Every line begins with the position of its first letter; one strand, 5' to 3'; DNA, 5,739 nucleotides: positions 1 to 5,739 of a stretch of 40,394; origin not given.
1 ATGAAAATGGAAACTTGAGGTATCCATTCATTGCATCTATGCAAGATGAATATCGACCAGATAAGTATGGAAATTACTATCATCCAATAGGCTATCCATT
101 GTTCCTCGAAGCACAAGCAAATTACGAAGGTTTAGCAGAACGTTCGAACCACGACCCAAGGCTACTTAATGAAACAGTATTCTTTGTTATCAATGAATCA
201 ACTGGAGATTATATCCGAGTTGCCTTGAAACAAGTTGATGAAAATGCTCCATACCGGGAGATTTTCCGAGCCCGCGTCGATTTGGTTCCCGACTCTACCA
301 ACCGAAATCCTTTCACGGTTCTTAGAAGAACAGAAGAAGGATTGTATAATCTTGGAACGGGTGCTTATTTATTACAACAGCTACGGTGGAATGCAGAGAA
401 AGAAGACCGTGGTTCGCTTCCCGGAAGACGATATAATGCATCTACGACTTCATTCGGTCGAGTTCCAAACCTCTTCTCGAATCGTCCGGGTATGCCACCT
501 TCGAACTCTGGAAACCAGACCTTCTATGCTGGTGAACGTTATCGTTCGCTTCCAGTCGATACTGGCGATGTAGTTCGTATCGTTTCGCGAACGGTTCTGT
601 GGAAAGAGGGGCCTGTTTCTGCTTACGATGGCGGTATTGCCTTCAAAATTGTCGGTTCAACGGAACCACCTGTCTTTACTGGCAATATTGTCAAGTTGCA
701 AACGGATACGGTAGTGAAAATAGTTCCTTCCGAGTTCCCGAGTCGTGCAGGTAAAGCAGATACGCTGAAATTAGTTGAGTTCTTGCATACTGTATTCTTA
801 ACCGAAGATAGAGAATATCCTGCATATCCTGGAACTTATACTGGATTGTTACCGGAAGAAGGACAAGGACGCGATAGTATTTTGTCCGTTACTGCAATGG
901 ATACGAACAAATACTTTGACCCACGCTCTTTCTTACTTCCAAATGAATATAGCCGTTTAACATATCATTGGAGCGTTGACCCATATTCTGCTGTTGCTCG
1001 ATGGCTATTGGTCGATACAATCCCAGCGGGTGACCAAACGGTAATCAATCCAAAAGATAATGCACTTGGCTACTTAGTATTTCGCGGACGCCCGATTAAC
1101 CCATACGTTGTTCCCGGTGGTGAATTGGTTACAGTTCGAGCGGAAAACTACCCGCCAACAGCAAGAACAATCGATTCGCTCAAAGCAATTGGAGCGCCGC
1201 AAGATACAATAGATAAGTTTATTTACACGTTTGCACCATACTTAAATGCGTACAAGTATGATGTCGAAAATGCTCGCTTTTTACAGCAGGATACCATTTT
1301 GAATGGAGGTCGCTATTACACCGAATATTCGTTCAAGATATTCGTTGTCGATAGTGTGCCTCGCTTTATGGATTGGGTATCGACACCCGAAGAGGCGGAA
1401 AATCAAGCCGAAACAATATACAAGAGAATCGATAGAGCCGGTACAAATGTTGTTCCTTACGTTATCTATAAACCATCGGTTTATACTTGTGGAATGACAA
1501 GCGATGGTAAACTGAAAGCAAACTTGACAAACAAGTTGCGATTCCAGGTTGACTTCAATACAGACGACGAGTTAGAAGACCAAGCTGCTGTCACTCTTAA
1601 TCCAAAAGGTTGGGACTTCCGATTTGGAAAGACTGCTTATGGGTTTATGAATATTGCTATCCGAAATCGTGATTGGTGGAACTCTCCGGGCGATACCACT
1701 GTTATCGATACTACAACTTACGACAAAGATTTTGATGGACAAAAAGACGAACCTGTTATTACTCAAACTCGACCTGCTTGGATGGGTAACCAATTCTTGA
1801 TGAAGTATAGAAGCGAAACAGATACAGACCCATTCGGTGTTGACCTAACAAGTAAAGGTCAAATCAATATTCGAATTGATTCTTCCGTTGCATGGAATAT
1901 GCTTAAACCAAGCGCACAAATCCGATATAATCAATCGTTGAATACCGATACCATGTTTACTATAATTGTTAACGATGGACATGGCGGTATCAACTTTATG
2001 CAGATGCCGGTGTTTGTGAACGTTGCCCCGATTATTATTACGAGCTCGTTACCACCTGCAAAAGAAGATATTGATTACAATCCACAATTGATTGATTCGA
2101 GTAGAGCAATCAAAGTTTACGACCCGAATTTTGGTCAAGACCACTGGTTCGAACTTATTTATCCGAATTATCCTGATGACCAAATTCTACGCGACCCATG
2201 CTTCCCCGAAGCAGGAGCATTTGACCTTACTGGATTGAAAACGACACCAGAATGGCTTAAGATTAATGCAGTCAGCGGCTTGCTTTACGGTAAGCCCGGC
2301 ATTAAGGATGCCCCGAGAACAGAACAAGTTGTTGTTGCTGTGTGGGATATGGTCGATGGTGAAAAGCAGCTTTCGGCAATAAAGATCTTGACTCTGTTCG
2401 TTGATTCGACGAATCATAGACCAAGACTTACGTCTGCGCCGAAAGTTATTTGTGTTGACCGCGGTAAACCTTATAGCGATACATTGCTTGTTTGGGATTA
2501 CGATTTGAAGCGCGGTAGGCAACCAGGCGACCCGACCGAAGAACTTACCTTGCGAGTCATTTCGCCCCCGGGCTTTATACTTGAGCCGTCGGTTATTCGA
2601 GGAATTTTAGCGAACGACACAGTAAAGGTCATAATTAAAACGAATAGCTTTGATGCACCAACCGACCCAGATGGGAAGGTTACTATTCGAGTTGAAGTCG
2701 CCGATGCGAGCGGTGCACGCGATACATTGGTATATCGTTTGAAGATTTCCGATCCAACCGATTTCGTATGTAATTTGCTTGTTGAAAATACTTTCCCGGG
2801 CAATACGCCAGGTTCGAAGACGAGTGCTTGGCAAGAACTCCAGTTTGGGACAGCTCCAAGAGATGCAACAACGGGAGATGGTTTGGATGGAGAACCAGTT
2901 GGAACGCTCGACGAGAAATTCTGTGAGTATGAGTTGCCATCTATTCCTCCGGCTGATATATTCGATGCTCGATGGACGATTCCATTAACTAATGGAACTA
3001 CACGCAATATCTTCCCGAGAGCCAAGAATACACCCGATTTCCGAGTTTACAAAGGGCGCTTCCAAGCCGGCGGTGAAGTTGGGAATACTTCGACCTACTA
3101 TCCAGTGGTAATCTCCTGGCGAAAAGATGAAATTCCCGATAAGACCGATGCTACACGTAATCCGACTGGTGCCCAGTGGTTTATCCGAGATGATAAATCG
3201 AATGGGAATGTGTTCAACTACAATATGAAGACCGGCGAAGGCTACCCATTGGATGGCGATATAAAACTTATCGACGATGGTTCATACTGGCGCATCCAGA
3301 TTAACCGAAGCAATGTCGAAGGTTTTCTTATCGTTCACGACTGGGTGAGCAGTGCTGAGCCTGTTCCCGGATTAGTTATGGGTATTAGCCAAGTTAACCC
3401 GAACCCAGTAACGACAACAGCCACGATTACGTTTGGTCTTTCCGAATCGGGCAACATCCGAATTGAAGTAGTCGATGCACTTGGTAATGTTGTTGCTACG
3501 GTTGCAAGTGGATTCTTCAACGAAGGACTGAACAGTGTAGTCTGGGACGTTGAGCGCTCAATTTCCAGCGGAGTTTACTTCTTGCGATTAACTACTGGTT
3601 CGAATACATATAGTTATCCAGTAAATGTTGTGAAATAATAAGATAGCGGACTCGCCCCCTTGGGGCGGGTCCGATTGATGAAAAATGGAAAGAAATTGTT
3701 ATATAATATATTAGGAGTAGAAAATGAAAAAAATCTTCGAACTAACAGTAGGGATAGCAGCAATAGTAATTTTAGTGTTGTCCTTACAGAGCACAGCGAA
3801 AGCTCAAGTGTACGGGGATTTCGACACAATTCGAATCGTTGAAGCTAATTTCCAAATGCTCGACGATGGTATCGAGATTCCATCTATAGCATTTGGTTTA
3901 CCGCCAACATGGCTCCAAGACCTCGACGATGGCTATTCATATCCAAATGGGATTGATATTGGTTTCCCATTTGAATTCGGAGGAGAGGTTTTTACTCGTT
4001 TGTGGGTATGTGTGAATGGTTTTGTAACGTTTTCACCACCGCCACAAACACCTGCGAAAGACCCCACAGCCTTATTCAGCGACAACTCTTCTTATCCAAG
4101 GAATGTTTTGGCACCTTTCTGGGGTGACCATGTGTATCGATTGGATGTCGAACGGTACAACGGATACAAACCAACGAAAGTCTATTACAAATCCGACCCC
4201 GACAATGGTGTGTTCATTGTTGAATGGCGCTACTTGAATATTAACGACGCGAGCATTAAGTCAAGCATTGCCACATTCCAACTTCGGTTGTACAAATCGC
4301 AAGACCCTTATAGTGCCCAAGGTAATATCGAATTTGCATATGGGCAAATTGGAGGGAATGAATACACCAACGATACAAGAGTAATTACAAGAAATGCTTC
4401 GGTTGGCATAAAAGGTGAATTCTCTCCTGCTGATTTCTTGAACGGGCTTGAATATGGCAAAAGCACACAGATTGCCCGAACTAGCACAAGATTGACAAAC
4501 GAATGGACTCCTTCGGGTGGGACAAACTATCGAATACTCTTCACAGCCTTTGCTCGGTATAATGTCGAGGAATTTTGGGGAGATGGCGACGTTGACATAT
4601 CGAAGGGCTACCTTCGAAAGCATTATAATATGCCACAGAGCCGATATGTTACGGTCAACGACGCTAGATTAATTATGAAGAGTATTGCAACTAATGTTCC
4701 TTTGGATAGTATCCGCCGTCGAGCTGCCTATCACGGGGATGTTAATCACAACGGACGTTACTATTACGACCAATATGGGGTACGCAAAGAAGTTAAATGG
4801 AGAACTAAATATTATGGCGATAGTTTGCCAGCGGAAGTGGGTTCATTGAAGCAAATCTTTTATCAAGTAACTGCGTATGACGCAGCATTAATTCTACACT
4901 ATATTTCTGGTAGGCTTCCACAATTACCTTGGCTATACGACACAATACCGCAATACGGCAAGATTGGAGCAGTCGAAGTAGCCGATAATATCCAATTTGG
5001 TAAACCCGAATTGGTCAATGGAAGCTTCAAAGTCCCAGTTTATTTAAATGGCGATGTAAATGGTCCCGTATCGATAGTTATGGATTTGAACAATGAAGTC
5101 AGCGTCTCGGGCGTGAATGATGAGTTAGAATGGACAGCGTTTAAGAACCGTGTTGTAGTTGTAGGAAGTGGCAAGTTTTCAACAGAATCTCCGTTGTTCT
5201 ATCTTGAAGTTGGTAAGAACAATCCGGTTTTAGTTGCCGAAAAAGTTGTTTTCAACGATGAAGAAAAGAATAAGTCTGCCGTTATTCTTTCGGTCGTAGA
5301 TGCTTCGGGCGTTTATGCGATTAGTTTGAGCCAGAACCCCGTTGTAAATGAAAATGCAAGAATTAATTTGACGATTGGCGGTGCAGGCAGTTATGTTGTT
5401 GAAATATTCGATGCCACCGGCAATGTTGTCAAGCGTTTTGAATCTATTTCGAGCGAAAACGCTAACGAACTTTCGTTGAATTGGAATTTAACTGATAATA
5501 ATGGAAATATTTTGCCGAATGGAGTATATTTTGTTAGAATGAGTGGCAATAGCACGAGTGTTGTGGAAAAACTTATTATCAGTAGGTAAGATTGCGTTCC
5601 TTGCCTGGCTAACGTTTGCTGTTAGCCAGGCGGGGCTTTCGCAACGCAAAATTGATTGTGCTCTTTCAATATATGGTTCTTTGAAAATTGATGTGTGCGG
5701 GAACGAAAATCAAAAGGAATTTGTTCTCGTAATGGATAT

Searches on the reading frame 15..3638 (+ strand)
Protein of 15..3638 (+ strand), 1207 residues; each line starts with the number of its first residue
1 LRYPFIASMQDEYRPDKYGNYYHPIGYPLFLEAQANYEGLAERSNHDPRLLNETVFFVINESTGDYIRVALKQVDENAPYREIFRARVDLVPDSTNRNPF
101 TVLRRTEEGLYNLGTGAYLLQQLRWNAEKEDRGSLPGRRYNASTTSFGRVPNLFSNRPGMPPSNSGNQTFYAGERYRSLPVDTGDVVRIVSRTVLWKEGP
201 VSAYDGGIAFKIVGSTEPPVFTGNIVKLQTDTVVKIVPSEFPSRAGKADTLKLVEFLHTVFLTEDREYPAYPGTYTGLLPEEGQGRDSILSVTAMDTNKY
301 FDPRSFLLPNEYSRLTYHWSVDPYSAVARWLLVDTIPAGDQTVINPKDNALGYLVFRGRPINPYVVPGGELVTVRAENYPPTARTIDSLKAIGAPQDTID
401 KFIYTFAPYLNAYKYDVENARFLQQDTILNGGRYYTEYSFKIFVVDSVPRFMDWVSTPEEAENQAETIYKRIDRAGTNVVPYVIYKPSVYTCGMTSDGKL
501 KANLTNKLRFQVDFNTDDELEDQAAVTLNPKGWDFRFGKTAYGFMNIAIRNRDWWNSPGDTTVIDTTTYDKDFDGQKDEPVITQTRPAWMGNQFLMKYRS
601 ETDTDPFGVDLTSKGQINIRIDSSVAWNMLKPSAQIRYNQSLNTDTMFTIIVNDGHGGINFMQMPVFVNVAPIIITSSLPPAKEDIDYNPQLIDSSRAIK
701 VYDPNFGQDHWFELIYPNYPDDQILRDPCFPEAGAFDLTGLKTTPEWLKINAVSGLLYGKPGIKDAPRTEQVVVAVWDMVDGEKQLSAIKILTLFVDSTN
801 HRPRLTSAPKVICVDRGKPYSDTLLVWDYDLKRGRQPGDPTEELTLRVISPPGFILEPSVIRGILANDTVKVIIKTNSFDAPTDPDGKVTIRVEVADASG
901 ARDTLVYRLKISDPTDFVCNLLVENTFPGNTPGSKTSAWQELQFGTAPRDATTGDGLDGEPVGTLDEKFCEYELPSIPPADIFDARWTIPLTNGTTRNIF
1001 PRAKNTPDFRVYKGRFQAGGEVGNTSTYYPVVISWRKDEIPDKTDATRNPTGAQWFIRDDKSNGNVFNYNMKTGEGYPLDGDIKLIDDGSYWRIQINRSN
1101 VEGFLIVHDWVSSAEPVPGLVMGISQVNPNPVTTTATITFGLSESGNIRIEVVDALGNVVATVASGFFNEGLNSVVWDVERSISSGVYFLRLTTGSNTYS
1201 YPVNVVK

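Call 9: search_protein_families(library=pfam, proteins=[window:15-3638:+], max_evalue=0.01)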
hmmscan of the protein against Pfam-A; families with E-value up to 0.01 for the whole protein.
window:15-3638:+ (1207 aa): 1 family
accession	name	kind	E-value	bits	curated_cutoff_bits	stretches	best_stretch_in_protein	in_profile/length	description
PF18962.6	Por_Secre_tail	-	8e-08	32.9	27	1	1128-1199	2-69/75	Secretion system C-terminal sorting domain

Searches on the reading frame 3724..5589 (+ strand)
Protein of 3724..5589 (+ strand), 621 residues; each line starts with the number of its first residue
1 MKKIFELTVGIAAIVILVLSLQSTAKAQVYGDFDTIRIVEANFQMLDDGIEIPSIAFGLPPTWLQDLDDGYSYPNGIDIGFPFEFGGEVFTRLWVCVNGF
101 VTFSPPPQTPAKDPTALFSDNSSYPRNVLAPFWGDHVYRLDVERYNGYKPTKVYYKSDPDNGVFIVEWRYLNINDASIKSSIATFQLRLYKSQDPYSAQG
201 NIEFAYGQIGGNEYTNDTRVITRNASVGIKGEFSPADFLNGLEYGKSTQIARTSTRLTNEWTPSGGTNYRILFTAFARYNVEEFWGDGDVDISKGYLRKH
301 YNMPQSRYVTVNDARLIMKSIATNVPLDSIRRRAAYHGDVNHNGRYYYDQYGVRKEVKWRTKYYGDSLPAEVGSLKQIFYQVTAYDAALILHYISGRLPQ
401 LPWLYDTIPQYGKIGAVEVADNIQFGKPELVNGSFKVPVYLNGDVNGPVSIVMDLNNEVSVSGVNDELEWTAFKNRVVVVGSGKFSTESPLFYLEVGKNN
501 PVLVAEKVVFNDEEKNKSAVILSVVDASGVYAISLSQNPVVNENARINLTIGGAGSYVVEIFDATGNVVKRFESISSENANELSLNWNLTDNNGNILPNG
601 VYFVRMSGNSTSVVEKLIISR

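Call 9: search_protein_families(library=pfam, proteins=[window:3724-5589:+], max_evalue=0.01)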
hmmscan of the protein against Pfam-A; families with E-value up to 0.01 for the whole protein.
window:3724-5589:+ (621 aa): 2 families
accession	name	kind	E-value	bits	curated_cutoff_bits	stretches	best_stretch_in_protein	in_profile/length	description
PF13860.13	FlgD_ig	-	7.9e-08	32.6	27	1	553-610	21-77/79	FlgD Ig-like domain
PF18962.6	Por_Secre_tail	-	2.2e-06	28.3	27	1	538-619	4-75/75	Secretion system C-terminal sorting domain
